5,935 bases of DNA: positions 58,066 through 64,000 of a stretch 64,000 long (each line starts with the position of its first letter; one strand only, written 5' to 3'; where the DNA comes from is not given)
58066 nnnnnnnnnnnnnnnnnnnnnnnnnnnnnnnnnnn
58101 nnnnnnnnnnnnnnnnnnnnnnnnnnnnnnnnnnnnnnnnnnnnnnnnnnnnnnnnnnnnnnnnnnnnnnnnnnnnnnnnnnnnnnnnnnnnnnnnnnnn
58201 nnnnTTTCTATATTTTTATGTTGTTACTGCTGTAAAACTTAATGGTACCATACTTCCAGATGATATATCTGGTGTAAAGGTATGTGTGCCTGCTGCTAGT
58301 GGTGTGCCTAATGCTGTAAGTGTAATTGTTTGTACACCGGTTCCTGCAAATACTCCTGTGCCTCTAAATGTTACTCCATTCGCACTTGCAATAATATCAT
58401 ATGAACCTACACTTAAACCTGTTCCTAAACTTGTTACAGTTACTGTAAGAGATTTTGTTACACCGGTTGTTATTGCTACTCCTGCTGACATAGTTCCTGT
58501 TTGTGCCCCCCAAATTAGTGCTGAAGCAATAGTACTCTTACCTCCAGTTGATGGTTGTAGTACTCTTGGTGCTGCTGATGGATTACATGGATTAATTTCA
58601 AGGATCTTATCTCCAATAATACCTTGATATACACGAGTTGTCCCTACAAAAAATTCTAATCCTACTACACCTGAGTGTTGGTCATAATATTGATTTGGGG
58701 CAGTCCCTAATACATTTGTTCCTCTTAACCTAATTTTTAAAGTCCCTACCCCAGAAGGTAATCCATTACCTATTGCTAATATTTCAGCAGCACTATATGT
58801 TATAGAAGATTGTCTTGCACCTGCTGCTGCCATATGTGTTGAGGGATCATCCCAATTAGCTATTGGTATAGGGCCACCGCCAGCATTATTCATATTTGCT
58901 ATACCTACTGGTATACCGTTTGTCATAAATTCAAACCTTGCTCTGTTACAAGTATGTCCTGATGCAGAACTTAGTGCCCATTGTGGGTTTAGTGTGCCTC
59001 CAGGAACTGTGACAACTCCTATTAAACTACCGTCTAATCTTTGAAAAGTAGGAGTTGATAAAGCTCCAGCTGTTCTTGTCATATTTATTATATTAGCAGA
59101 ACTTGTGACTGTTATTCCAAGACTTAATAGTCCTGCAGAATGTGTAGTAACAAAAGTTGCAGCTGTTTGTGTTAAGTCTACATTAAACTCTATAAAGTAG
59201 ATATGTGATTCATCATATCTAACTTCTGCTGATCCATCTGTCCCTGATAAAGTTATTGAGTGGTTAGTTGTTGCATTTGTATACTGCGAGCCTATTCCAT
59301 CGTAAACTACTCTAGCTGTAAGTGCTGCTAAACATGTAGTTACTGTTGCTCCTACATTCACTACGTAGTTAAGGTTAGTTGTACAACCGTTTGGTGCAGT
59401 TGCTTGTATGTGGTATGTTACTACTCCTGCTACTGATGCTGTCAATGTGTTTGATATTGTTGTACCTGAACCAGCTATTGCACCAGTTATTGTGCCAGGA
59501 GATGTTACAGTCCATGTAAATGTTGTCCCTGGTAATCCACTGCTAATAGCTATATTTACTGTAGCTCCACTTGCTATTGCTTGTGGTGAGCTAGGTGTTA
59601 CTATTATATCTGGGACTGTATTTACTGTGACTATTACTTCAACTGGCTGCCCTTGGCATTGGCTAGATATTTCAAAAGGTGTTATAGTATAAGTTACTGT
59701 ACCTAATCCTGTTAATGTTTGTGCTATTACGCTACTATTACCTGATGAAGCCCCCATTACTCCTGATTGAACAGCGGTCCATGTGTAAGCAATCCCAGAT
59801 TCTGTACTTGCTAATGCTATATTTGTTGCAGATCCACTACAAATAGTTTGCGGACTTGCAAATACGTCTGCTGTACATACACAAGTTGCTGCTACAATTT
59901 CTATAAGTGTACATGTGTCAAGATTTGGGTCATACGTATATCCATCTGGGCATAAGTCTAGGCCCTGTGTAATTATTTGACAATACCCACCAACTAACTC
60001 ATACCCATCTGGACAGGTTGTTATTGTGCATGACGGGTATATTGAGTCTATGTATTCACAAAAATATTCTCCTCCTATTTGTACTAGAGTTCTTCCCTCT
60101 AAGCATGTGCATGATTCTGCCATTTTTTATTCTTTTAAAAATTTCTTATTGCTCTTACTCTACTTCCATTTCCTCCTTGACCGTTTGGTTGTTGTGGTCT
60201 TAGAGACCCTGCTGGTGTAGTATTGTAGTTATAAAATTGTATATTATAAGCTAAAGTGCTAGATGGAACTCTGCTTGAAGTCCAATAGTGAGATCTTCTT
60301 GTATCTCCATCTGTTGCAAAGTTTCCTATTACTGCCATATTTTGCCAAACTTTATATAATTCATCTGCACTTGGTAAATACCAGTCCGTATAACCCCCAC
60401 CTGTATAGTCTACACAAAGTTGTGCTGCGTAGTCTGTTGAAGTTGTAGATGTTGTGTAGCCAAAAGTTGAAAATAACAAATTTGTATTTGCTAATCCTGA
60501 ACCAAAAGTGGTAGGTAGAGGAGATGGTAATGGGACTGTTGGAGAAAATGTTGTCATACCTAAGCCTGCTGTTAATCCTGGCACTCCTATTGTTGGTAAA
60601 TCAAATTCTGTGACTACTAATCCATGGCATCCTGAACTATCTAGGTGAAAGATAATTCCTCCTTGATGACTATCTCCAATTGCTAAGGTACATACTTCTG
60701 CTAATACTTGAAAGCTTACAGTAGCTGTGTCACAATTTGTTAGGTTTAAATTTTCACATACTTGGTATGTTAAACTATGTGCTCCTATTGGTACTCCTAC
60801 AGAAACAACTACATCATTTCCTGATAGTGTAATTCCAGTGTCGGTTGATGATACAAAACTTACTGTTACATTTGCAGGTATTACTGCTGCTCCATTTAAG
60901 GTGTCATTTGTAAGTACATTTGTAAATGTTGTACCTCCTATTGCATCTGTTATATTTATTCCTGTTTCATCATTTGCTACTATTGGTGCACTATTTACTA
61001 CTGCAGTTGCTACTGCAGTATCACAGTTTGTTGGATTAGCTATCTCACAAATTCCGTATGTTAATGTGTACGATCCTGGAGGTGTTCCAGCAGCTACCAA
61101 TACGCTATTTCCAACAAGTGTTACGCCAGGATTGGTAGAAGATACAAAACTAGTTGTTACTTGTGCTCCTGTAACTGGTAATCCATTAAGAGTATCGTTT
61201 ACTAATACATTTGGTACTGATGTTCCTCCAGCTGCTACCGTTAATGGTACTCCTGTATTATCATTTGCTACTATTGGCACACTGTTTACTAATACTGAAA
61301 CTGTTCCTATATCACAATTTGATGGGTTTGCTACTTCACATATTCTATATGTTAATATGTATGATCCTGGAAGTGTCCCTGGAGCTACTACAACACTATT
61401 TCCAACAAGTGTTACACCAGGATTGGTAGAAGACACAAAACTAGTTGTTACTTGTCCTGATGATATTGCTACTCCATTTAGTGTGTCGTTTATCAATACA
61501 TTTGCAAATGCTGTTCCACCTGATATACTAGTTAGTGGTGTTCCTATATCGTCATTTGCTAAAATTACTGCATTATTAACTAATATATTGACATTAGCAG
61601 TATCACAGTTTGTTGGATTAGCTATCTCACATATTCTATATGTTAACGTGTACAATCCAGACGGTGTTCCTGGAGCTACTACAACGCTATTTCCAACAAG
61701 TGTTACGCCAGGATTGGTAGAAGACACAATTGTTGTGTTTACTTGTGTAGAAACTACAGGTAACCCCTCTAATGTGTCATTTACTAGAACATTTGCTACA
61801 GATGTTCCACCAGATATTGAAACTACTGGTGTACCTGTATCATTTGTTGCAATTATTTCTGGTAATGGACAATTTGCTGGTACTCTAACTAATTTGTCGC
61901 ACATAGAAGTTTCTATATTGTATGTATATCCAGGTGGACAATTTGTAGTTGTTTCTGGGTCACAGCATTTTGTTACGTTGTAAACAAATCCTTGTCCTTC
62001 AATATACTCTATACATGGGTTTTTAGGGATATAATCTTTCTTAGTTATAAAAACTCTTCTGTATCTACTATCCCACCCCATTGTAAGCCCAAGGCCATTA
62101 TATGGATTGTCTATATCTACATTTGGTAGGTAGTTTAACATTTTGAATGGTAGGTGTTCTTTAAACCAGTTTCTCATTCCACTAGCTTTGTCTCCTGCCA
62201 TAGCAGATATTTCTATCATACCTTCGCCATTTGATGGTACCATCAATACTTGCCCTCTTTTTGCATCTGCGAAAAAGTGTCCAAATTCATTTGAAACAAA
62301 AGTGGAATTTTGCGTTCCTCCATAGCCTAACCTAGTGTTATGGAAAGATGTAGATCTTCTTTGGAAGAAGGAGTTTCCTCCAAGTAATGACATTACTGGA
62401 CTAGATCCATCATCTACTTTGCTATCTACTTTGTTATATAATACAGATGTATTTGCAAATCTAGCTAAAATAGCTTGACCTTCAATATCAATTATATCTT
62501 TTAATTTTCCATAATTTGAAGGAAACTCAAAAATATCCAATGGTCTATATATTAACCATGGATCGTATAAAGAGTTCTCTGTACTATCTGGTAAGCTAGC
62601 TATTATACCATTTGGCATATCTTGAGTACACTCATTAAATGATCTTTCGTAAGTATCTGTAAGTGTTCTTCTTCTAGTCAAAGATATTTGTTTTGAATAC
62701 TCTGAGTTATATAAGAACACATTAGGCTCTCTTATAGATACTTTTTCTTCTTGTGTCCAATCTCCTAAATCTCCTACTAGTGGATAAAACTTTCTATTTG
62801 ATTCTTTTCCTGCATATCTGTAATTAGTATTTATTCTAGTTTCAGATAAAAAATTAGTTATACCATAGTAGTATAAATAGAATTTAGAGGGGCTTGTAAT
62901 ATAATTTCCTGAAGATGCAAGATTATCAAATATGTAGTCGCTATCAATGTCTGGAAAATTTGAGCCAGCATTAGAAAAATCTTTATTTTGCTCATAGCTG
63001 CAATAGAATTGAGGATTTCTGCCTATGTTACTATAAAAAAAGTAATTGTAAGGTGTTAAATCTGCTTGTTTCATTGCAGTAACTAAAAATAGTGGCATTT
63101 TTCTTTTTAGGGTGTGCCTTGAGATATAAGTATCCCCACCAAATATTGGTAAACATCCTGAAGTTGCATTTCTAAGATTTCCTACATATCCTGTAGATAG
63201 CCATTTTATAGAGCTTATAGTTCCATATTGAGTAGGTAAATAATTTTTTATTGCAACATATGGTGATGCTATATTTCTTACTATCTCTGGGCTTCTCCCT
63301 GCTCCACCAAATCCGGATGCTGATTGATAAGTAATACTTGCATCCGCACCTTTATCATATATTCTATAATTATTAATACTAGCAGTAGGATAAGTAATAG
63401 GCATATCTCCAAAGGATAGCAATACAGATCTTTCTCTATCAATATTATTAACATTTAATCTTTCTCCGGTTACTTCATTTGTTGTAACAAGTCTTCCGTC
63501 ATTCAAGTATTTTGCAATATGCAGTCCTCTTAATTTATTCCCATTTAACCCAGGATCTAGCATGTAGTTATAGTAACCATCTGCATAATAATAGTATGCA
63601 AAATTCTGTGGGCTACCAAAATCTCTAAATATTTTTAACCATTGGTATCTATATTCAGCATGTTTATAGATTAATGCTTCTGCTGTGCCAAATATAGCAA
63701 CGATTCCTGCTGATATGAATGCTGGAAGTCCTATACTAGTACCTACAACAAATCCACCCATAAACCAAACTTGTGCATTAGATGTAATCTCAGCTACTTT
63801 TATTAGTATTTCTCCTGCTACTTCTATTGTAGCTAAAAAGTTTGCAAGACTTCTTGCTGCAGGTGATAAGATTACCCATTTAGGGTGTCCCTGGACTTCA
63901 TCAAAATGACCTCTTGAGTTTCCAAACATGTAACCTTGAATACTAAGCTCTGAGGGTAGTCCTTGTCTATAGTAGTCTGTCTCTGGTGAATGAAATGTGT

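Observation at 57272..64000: Three consecutive fiber/adhesin genes share an N-proximal CP[DE]GY[ET][LY] Cys-rich module; the largest is modular, with 4 cadherin-like repeats and a DUF1566-like end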

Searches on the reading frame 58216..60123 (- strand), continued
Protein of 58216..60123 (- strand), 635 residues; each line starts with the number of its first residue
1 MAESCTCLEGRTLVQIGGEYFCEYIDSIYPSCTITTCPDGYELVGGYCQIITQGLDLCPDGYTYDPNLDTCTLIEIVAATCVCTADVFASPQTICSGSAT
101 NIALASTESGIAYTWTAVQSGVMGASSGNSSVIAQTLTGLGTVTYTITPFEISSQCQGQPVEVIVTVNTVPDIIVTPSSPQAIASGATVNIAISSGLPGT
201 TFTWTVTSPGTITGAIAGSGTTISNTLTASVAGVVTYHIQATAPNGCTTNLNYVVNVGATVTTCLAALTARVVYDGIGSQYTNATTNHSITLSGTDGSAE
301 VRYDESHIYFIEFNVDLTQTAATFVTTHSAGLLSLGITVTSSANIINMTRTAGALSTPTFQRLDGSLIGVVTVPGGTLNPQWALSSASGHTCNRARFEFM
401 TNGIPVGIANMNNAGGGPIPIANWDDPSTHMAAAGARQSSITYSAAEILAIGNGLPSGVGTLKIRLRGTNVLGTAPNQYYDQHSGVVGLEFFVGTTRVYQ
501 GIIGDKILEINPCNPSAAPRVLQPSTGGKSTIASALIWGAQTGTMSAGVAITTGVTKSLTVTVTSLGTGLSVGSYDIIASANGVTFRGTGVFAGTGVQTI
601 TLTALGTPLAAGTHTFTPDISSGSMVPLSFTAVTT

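Call 91: find_encoding_contigs(protein=P0241, flank=10000, max_places=2)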
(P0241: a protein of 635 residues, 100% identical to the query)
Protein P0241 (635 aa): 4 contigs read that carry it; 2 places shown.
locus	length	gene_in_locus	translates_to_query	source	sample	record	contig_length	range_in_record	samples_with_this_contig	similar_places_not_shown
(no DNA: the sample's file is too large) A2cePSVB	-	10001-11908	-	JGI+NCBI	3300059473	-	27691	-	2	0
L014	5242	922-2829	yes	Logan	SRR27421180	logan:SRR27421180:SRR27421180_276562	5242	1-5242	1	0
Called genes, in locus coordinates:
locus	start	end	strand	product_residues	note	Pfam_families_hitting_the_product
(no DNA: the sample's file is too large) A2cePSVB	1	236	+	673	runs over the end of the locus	-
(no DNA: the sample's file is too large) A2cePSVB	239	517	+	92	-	-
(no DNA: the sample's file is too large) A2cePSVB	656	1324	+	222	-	PF25702:CrAss_Ring_2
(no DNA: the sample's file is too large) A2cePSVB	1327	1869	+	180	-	-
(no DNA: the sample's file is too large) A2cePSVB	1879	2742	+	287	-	PF24228:CrAss_Ring_1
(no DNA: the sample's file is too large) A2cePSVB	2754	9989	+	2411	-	-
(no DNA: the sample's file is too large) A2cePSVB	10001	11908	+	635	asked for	PF19406:PKD_5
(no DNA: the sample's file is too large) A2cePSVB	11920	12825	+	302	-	?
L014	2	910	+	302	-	?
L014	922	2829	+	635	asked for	PF19406:PKD_5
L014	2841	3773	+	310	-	-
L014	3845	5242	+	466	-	?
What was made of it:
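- On Crassvirus muzzle protein (gp44 / Tstab): A contig carrying the identical p2 reads Ring_2 - 180 aa - Ring_1 - 2,411 aa - 635 aa - p1 (call 91).
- Checked: The full protein is 2,411 aa (call 91), so the motif sits at about residue 1,811, directly after the conserved core.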

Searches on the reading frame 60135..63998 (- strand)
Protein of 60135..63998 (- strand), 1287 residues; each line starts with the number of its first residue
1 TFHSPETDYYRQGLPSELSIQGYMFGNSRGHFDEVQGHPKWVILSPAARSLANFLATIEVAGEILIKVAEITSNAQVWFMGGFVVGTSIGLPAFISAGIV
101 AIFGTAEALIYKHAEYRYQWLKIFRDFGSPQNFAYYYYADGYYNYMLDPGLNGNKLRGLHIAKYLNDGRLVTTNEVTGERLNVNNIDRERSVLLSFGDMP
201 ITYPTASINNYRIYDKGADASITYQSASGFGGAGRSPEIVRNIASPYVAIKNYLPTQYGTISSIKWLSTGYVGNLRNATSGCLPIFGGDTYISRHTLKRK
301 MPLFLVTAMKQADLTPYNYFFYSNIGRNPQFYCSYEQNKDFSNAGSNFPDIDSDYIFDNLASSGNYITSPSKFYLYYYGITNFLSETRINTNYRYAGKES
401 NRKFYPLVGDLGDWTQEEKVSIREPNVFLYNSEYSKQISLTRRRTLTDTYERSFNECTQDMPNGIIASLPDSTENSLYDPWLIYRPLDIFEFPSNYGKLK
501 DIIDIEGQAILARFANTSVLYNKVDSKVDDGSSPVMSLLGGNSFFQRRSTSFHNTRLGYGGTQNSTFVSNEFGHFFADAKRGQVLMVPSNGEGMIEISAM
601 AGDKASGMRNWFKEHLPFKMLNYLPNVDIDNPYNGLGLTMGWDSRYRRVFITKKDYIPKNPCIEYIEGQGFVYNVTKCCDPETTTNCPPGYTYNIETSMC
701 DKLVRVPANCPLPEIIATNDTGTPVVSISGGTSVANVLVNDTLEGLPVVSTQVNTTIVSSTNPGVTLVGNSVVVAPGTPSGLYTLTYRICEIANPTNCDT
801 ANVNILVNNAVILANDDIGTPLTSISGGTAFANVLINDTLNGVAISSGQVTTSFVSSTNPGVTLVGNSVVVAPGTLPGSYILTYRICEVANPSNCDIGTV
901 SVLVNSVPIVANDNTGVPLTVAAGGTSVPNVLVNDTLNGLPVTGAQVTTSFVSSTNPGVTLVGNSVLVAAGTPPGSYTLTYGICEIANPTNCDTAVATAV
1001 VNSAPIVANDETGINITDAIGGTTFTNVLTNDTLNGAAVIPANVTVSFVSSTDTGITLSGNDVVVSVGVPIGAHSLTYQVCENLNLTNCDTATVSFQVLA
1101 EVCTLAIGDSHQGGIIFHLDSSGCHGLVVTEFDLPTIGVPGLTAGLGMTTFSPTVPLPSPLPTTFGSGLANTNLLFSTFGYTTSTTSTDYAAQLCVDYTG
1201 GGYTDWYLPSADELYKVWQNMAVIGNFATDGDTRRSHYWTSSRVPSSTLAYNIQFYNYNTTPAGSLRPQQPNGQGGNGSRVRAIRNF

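Call 5: search_protein_families(library=pfam, proteins=[window:60135-63998:-], max_evalue=0.1)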
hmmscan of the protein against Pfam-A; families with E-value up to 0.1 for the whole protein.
window:60135-63998:- (1287 aa): 1 family
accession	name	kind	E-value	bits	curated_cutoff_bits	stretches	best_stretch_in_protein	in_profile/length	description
PF07603.17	Lcl_C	-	0.00014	22.6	34.9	1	1184-1259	20-101/117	Lcl C-terminal domain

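Call 6: search_protein_families(library=phrogs, proteins=[window:60135-63998:-], max_evalue=0.01)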
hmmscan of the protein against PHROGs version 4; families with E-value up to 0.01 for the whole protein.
window:60135-63998:- (1287 aa): 2 families
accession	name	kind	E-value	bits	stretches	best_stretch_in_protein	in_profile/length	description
phrog_37948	-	head and packaging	2.4e-211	705.7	1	1-661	1076-1739/2289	virion structural protein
phrog_4245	-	unknown function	1.4e-09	38.5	1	1164-1259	474-561/583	-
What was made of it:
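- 62025..64000 (-): Muzzle N-fragment (p3), conserved core. The window holds p3 residues 1-658, about residues 1125-1782 of the 2,411-aa protein, whose N-terminus lies beyond the window end. The core ends in ................ PHROG 37948 positions 1076-1739, E=2.4e-211 (call 6).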

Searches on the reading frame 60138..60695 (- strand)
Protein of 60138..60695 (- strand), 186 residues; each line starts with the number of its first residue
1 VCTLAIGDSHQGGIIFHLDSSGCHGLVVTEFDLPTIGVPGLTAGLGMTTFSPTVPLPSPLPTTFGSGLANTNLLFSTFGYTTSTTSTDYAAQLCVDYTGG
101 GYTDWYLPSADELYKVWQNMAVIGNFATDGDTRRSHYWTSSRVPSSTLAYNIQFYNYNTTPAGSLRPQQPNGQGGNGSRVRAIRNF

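Call 45: search_protein_families(library=pfam, proteins=[window:60138-60695:-], max_evalue=10)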
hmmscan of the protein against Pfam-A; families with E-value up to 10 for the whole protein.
seq(186 aa): 1 family
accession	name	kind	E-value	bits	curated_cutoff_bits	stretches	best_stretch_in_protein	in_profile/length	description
PF07603.17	Lcl_C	-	7.8e-06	26.6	34.9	1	83-158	20-101/117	Lcl C-terminal domain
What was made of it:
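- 60138..60692 (-): Lcl_C / DUF1566-like C-terminal head of p3 (lectin-like). The TAA stop is at 60135-60137. Pfam PF07603 E=7.8e-6, below the curated cut-off (call 45).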

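Call 65: search_solved_structures(query=window:60138-60695:-, max_evalue=10, show_alignments=2)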
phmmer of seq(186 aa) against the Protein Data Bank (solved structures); distinct sequences matched with E-value up to 10: 5.
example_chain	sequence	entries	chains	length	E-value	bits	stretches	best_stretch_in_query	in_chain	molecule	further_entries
8q4e_A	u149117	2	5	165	0.0017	21.1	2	96-142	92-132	HbP1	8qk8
3nqz_B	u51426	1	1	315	0.0065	19.2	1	40-163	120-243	Secreted metalloprotease Mcp02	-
3nqx_A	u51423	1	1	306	0.0074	19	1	40-163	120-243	Secreted metalloprotease Mcp02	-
3nqy_B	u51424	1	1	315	0.0084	18.9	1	40-163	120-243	Secreted metalloprotease Mcp02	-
9jlp_C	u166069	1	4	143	0.5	13.1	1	35-126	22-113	Nucleocapsid shell protein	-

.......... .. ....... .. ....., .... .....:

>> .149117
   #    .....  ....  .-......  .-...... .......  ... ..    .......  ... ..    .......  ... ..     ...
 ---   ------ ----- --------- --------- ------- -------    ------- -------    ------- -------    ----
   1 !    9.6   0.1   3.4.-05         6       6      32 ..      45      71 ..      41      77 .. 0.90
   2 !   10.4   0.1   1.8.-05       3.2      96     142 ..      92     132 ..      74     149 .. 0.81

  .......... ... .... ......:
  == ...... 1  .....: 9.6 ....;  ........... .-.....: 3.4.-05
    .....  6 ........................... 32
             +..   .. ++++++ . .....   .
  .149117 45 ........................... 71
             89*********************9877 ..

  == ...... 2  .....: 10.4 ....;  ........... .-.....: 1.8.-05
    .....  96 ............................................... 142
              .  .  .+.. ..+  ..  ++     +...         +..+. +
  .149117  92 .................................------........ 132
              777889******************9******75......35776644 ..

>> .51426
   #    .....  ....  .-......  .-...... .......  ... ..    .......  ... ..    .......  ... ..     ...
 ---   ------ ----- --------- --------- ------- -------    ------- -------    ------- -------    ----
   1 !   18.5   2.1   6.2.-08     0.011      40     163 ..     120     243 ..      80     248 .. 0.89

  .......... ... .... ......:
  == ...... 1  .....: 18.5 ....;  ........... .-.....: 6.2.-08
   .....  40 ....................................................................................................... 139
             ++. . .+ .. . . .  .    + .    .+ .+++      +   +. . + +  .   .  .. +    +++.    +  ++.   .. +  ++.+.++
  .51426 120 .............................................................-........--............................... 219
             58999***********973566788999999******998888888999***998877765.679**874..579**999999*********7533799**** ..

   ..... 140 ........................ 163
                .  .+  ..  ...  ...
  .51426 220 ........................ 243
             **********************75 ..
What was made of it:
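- Closest known: Legionella Lcl C-terminal domain / DUF1566. Same: The two proteins share motifs (GGxI..HGLVV; DWxLP..EL; YW[ST]S) at E=0.0017 (call 65).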

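Call 66: search_protein_families(library=phrogs, proteins=[window:60138-60695:-], max_evalue=0.1)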
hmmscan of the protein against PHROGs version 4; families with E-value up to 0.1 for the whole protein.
seq(186 aa): 2 families
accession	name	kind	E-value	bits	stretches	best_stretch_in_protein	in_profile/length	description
phrog_4245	-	unknown function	7.4e-11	42.6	1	62-159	473-562/583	-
phrog_16004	-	unknown function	0.068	14.3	1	86-117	53-84/152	-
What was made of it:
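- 60138..60692 (-): PDB 8q4e_A E=0.0017, sharing the GGxI...HGLVV and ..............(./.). motifs (call 65). phrog_4245 E=7e-11 (call 66).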

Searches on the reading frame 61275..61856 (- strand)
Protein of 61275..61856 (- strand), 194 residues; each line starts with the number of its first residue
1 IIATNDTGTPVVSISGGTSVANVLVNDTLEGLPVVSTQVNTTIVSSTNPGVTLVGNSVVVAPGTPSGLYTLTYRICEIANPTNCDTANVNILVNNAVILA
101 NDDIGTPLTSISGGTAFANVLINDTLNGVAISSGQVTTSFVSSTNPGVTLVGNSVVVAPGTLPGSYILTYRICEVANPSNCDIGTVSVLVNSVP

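Call 66: search_protein_families(library=phrogs, proteins=[window:61275-61856:-], max_evalue=0.1)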
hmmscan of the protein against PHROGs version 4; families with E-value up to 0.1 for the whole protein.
seq(194 aa): 1 family
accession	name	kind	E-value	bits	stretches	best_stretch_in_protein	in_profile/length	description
phrog_14543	-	head and packaging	0.061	13.7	0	39-85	127-172/234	virion structural protein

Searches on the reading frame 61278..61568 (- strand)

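Call 45: search_protein_families(library=pfam, proteins=[window:61278-61568:-], max_evalue=10)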
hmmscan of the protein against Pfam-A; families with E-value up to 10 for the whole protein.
seq(97 aa): 1 family
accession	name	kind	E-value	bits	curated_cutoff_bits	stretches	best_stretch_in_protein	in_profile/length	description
PF13054.11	DUF3915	-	0.3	11.5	26.9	1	4-38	52-88/126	Protein of unknown function (DUF3915)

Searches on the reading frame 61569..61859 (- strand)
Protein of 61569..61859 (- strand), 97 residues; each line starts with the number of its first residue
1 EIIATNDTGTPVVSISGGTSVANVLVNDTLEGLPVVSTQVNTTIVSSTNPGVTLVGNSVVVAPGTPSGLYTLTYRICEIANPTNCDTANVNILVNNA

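Call 45: search_protein_families(library=pfam, proteins=[window:61569-61859:-], max_evalue=10)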
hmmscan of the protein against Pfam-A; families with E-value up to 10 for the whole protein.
seq(97 aa): 1 family
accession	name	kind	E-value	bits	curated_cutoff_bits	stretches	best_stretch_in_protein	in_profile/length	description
PF03857.18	Colicin_im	-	0.16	12.4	25.8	1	42-88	16-63/138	Colicin immunity protein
